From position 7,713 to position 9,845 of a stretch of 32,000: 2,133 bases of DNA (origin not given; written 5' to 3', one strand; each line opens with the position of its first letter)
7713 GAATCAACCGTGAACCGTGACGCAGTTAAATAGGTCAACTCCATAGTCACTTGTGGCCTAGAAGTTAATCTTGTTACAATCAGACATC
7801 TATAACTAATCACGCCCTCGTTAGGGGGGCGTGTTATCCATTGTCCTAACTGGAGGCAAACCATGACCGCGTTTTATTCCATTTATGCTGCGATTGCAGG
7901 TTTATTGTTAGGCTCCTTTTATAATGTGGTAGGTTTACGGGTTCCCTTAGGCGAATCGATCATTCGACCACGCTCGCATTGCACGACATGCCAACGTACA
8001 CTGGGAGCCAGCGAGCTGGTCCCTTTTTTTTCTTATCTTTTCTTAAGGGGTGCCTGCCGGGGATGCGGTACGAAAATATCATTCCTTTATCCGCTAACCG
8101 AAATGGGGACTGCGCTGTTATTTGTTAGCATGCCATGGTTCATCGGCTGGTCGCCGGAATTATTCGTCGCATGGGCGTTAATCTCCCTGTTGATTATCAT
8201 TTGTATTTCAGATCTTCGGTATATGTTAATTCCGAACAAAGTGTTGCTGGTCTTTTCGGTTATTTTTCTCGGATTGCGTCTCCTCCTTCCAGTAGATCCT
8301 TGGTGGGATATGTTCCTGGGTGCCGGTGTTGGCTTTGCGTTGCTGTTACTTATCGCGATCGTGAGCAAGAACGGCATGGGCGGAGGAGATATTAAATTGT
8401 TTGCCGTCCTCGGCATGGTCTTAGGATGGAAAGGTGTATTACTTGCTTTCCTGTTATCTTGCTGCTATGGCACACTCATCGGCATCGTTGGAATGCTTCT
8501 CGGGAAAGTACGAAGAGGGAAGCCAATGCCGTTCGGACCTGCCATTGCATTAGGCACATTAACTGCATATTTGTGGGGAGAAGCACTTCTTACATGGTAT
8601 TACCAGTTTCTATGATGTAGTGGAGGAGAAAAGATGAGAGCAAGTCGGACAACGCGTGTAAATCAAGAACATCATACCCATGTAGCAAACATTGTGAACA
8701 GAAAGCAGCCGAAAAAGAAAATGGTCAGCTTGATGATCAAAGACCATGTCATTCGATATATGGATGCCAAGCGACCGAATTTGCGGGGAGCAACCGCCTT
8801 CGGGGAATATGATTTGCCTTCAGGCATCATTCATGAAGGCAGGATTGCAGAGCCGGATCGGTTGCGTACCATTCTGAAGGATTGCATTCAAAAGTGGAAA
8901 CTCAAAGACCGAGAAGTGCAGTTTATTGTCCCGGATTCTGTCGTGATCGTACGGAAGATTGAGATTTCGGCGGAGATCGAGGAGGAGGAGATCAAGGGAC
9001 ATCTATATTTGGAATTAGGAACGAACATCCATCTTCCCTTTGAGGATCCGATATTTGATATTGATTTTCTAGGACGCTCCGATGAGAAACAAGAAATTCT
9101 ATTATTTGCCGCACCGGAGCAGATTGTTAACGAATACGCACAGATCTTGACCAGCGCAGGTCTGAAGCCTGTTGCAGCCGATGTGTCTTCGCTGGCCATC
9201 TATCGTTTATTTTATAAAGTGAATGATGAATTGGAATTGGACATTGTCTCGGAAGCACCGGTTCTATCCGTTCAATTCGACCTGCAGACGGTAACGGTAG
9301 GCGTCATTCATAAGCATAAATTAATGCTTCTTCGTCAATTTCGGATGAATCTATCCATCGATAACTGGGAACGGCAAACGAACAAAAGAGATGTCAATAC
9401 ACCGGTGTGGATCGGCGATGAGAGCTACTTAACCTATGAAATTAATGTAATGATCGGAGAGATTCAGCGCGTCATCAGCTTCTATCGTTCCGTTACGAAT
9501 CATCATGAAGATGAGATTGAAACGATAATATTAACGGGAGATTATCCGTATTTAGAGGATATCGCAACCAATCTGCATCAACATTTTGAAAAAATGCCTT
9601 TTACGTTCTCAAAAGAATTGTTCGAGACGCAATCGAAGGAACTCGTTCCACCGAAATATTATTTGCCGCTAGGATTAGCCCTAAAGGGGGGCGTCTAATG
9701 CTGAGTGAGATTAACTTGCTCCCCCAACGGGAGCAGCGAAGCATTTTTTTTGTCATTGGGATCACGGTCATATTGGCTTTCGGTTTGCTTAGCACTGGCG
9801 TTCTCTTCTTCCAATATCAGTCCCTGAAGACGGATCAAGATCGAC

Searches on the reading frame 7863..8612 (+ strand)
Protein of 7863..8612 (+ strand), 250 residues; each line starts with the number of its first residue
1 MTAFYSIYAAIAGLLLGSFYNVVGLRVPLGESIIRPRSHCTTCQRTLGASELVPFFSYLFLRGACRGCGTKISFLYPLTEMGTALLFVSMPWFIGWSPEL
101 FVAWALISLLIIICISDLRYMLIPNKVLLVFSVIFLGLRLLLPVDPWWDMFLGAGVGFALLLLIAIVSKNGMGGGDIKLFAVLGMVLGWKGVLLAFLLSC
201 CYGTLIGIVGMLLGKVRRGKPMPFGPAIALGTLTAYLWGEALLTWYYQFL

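Call 14: search_protein_families(library=pfam, proteins=[window:7863-8612:+], max_evalue=0.001)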
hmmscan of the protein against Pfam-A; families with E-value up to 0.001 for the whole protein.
window:7863-8612:+ (250 aa): 2 families
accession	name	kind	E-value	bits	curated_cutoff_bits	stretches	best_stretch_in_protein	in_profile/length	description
PF06750.18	A24_N_bact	-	8.4e-30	103.1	23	1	11-92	1-82/84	Bacterial Peptidase A24 N-terminal domain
PF01478.23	Peptidase_A24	-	1.4e-23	83.7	26.5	1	104-208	1-104/104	Type IV leader peptidase family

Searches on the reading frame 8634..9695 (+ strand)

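Call 14: search_protein_families(library=pfam, proteins=[window:8634-9695:+], max_evalue=0.001)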
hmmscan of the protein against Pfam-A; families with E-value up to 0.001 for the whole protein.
window:8634-9695:+ (354 aa): 1 family
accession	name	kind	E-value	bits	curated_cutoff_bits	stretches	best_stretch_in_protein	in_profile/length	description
PF11104.14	PilM_2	-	8.3e-22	78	27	1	57-319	27-299/340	Type IV pilus assembly protein PilM;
